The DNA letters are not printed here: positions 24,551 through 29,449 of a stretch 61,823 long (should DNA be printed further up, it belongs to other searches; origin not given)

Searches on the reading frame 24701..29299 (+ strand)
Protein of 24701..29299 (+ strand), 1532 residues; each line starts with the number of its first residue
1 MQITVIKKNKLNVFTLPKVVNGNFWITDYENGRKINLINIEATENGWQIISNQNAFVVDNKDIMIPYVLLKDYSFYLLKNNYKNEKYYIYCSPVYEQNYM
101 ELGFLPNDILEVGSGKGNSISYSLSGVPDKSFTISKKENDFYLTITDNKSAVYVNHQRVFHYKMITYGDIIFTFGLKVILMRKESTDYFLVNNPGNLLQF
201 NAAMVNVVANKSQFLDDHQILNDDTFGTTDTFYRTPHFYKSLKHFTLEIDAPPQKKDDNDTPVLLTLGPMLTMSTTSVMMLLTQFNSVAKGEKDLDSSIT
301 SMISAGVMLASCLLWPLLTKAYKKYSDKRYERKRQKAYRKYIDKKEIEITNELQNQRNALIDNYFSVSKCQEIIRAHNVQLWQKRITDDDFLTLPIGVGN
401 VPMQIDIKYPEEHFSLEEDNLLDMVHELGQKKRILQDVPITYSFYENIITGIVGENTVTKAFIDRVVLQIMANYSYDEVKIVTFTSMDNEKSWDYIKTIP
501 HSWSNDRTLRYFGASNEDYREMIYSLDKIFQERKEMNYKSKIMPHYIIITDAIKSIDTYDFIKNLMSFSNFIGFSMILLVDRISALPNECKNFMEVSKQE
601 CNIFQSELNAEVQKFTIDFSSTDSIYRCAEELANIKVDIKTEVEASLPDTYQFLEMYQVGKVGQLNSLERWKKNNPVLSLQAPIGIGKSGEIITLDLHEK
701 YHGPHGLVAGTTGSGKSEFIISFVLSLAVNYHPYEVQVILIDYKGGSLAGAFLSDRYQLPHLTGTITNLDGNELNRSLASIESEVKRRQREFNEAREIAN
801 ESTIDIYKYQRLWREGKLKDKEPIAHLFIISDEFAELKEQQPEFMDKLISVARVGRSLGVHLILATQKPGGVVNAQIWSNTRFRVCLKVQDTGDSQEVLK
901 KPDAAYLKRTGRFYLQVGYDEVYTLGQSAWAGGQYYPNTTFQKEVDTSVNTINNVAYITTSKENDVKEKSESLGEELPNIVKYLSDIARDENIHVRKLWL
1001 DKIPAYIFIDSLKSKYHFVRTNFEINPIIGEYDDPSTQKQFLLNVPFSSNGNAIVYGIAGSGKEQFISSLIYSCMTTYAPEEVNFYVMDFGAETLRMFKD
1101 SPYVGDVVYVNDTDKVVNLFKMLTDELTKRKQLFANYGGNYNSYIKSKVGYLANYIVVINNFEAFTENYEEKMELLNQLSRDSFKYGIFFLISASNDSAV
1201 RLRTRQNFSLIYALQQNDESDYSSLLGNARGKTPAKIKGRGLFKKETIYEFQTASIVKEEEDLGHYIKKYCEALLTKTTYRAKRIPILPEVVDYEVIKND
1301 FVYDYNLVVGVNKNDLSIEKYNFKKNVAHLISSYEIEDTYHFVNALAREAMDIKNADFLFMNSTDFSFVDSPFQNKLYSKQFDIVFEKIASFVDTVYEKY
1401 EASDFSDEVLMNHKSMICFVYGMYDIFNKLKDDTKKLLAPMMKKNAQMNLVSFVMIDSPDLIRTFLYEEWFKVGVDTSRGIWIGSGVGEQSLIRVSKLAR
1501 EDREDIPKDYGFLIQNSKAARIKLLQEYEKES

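Call 53: search_protein_families(library=pfam, proteins=[window:24701-29299:+], max_evalue=0.00001)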
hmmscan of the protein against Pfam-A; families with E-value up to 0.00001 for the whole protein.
window:24701-29299:+ (1532 aa): 1 family
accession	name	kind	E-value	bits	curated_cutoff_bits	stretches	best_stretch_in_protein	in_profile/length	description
PF01580.24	FtsK_SpoIIIE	-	1.3e-45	156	24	2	681-870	19-220/221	FtsK/SpoIIIE family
